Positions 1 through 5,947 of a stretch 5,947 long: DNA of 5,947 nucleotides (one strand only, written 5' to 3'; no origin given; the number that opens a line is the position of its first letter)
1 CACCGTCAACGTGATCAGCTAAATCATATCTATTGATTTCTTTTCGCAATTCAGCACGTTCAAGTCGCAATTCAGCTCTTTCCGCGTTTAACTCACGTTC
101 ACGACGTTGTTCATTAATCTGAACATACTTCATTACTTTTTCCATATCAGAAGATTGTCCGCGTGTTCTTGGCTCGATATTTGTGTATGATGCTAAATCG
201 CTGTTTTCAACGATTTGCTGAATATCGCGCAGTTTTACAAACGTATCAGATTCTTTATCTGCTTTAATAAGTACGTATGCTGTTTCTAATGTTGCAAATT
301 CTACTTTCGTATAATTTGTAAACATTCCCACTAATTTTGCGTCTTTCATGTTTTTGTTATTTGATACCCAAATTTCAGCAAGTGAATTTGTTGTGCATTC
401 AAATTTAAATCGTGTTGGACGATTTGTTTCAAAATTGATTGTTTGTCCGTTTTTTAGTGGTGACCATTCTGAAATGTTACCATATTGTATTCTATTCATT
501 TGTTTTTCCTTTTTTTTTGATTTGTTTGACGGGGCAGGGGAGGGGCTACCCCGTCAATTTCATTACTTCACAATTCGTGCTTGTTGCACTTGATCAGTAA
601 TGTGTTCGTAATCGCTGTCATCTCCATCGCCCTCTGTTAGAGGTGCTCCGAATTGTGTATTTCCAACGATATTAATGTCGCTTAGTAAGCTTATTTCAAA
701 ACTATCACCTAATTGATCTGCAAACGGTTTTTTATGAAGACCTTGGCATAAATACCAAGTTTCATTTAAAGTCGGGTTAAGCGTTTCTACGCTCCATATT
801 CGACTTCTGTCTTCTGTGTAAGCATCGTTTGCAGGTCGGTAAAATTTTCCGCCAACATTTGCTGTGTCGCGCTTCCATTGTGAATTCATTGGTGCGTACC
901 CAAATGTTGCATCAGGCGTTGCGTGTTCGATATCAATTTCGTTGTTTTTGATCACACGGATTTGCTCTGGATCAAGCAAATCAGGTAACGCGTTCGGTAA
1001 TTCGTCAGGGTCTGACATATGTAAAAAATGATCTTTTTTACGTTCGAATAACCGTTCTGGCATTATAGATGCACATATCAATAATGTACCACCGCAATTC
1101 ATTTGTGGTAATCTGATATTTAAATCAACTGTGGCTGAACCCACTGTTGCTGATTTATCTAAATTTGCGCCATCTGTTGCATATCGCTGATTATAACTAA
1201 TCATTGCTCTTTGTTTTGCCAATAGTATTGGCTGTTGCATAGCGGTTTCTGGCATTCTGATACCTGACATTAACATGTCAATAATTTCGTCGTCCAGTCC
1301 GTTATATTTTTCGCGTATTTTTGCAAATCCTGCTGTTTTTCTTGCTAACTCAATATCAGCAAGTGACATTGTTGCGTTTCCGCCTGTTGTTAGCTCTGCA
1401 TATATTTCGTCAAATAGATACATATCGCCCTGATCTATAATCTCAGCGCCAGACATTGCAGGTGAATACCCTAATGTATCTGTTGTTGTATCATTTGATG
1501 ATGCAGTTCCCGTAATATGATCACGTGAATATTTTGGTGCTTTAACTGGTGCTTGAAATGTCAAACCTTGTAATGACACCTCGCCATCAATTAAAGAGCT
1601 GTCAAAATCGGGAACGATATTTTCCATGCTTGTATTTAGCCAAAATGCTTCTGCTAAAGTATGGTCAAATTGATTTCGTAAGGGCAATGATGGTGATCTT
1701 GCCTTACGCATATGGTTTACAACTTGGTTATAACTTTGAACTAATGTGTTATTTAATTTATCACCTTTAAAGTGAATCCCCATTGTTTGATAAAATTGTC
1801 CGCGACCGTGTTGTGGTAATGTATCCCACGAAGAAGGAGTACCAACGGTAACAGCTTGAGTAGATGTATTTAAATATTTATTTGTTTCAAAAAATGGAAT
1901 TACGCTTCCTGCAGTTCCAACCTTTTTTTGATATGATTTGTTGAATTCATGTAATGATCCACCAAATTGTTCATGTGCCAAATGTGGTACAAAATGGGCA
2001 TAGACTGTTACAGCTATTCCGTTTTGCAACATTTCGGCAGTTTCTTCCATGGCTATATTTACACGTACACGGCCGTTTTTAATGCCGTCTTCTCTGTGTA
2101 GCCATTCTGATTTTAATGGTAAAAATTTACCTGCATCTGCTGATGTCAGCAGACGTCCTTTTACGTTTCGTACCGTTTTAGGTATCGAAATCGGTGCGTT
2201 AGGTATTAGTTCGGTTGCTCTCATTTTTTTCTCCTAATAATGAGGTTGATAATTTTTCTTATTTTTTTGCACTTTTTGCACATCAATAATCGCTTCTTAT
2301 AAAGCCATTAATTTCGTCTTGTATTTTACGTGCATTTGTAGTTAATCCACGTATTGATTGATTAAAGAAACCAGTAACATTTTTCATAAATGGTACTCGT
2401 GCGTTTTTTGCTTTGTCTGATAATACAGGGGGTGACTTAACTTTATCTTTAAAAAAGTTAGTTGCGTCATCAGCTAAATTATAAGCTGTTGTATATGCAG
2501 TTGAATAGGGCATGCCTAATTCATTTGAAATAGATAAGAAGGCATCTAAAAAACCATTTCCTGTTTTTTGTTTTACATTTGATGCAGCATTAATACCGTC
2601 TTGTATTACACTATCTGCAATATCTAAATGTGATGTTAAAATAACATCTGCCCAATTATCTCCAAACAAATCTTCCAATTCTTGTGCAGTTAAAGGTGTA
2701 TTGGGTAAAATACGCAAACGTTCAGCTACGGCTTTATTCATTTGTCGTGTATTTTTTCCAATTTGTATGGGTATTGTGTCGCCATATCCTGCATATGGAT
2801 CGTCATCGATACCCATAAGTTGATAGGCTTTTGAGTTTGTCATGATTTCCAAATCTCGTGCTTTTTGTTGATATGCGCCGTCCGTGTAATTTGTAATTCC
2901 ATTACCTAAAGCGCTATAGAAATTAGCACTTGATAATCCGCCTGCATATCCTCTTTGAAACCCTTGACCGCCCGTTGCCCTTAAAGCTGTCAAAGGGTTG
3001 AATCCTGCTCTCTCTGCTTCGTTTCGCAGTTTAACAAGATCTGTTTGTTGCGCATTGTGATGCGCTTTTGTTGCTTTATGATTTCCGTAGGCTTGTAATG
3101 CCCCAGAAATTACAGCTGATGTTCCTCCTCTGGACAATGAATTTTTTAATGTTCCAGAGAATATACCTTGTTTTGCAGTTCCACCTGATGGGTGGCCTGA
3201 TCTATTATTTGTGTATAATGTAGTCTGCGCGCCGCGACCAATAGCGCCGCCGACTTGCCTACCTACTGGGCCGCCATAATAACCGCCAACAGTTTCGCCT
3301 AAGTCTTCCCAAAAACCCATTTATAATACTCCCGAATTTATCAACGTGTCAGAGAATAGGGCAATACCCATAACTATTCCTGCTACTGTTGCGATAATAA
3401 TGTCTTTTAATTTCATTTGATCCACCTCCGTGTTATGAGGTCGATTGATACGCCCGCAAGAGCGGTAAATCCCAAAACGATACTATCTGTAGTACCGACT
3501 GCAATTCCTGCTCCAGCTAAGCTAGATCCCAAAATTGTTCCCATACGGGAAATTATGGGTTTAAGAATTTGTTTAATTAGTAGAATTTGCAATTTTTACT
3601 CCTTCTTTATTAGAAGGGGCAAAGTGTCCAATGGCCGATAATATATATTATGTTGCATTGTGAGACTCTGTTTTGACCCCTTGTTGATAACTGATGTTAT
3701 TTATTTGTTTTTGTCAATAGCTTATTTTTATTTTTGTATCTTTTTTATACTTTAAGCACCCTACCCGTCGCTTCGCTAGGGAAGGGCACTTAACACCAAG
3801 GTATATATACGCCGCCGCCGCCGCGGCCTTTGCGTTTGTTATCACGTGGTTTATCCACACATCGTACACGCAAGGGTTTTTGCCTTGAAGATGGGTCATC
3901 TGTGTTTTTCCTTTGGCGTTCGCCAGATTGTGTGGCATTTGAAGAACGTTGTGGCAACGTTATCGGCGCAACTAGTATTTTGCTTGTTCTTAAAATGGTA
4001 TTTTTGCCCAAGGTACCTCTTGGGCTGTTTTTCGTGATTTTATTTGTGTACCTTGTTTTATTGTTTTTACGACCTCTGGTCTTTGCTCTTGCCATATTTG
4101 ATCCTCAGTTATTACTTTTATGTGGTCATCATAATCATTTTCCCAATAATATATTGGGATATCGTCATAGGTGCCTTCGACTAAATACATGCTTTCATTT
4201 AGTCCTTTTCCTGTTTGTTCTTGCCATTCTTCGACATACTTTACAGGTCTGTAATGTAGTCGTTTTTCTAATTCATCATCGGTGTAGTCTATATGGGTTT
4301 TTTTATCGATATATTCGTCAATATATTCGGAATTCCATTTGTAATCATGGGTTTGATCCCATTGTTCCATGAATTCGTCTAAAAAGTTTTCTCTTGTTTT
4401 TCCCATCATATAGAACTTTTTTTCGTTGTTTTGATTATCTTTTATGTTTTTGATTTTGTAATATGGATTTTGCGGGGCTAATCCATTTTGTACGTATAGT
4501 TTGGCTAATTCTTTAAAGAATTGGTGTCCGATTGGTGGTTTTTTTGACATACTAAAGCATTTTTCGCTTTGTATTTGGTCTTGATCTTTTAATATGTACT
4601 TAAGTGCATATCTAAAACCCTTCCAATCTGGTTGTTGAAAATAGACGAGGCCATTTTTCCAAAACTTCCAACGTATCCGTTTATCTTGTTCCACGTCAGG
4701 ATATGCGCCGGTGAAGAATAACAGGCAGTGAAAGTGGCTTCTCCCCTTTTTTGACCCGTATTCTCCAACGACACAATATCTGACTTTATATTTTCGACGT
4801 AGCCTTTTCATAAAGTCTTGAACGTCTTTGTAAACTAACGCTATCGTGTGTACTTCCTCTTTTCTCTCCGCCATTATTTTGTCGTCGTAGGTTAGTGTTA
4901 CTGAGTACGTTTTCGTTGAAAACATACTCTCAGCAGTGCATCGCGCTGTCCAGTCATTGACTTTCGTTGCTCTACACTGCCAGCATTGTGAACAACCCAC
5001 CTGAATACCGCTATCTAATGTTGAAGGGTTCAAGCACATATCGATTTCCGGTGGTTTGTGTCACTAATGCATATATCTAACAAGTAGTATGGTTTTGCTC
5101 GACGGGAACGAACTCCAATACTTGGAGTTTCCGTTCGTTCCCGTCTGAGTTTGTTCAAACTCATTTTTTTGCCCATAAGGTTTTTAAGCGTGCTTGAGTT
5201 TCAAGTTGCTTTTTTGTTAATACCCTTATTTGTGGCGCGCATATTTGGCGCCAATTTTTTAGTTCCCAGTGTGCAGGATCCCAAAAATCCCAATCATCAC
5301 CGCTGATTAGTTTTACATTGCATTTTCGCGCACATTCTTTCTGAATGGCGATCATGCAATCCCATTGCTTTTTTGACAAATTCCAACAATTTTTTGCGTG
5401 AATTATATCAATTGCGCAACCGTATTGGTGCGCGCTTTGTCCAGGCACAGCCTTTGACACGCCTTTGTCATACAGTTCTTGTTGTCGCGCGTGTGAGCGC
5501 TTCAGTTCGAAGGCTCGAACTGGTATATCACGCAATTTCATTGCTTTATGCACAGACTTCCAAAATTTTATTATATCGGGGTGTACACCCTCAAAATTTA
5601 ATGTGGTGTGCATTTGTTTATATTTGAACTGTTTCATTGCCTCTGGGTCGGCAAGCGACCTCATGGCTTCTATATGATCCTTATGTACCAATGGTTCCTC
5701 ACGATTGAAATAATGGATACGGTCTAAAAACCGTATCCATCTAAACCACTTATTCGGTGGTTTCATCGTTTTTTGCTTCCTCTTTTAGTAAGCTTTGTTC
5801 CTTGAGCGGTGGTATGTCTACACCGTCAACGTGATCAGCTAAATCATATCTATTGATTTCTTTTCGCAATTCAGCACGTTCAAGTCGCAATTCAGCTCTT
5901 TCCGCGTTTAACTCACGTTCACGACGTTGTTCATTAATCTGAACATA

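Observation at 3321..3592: Two unannotated, translationally coupled mini membrane-protein genes upstream of VP2; candidate holin-type partners for the peptidase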

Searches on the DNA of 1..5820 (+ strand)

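Call 6: search_dna_similar(query=window:1-5820:+, collection=phages, mode=near, max_rows=20)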
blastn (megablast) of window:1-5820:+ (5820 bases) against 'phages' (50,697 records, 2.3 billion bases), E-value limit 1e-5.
No match.

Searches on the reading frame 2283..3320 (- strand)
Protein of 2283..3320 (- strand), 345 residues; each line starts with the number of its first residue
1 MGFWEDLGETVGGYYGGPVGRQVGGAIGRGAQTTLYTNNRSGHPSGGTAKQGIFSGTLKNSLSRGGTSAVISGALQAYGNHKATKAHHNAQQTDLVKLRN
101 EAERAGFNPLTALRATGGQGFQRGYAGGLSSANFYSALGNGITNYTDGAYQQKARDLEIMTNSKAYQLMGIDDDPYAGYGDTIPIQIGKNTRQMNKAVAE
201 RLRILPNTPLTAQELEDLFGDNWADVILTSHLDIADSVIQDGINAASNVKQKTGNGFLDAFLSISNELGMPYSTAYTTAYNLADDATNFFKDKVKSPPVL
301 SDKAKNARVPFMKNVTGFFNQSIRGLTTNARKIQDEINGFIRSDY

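Call 4: search_protein_families(library=pfam, proteins=[window:2283-3320:-], max_evalue=1)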
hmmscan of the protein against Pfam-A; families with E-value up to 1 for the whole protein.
window:2283-3320:- (345 aa): 1 family
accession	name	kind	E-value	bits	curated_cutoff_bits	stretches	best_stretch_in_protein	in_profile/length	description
PF20721.2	C19orf12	-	0.28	11.4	30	1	10-29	54-73/163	C19orf12-like protein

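Call 5: search_protein_families(library=phrogs, proteins=[window:2283-3320:-], max_evalue=1)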
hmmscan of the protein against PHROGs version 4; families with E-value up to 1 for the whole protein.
window:2283-3320:- (345 aa): 1 family
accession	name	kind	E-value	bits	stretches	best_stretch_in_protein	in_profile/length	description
phrog_9485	-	head and packaging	0.049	13.7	1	250-294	283-321/411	virion structural protein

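Call 7: search_dna_similar(query=window:2283-3320:-, collection=phages, mode=protein, max_rows=30)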
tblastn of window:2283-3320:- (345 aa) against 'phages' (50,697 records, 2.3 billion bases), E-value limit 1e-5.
Records with a match: 4; places in all: 4; records where one place covers at least 80% of the query: 0.
Best place of each record, by identity: <60% 4.
By first word of the organism name: Roseobacter 4.
By host as written in the record: Roseobacter sp. FZCC0023 4.
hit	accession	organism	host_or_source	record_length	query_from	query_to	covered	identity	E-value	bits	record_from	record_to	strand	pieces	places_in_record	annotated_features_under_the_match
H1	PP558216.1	Roseobacter phage CRPss-153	Roseobacter sp. FZCC0023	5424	73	239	48%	40.4%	2e-19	95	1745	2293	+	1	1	hypothetical protein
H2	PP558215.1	Roseobacter phage CRPss-152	Roseobacter sp. FZCC0023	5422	73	239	48%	40.4%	6e-19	94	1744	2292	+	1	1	hypothetical protein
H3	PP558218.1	Roseobacter phage CRPss-155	Roseobacter sp. FZCC0023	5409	82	239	46%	39.1%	2e-21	100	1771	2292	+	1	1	hypothetical protein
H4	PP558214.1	Roseobacter phage CRPss-151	Roseobacter sp. FZCC0023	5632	73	159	25%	48.3%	5e-8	61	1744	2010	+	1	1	hypothetical protein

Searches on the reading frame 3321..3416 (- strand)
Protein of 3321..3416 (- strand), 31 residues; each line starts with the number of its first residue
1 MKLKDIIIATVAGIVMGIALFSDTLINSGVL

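Call 4: search_protein_families(library=pfam, proteins=[window:3321-3416:-], max_evalue=1)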
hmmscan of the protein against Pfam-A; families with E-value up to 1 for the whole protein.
window:3321-3416:- (31 aa): 2 families
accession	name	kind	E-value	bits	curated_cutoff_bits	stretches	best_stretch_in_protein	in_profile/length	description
PF13084.11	DUF3943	-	0.17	12.2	27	1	3-22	61-80/108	Domain of unknown function (DUF3943)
PF23670.1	PIGBOS1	-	0.2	12.3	27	1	3-24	7-28/54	PIGBOS1-like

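Call 5: search_protein_families(library=phrogs, proteins=[window:3321-3416:-], max_evalue=1)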
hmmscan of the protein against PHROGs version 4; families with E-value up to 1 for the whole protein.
window:3321-3416:- (31 aa): 1 family
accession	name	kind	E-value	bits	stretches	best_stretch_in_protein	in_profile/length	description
phrog_26959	-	unknown function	0.15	13.1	1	5-21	10-26/38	-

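Call 34: search_protein_families(library=ncbifam, proteins=[window:3324-3416:-], max_evalue=1)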
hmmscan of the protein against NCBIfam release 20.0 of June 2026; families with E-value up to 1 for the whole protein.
seq(31 aa): 0 families

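Call 105: search_protein_families(library=pfam, alignment_id=A8, max_evalue=0.1)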
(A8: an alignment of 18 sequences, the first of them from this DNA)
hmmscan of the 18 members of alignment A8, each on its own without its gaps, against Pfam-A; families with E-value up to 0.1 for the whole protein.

A. member 1, seq(31 aa): 0 families

B. families by the number of members that match (of 18 scanned): 1 family
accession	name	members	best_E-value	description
PF13084.11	DUF3943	1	0.087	Domain of unknown function (DUF3943)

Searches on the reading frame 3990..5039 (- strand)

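Call 4: search_protein_families(library=pfam, proteins=[window:3990-5039:-], max_evalue=1)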
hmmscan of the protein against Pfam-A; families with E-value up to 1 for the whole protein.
window:3990-5039:- (349 aa): 2 families
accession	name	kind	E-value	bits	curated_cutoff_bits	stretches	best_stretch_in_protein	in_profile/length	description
PF23343.2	REP_ORF2-G2P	-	1.3e-16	61.1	27.8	1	45-152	2-98/99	Replication-associated protein ORF2/G2P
PF12687.12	DUF3801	-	0.17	12.3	24.1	1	56-100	29-72/131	Protein of unknown function (DUF3801)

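Call 5: search_protein_families(library=phrogs, proteins=[window:3990-5039:-], max_evalue=1)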
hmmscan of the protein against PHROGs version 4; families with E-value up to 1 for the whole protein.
window:3990-5039:- (349 aa): 5 families
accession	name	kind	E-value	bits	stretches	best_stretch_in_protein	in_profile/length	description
phrog_942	-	DNA, RNA and nucleotide metabolism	2.3e-40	140.3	1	9-260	84-340/501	replication initiation protein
phrog_29197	-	unknown function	6.3e-16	59.9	1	12-109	60-169/187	-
phrog_3584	-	DNA, RNA and nucleotide metabolism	8.5e-10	39.5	1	39-175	64-201/265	replication initiation protein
phrog_713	-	DNA, RNA and nucleotide metabolism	0.015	15.1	1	85-109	168-192/432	DNA replication initiation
phrog_38108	-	unknown function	0.14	13.6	1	36-85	18-67/95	-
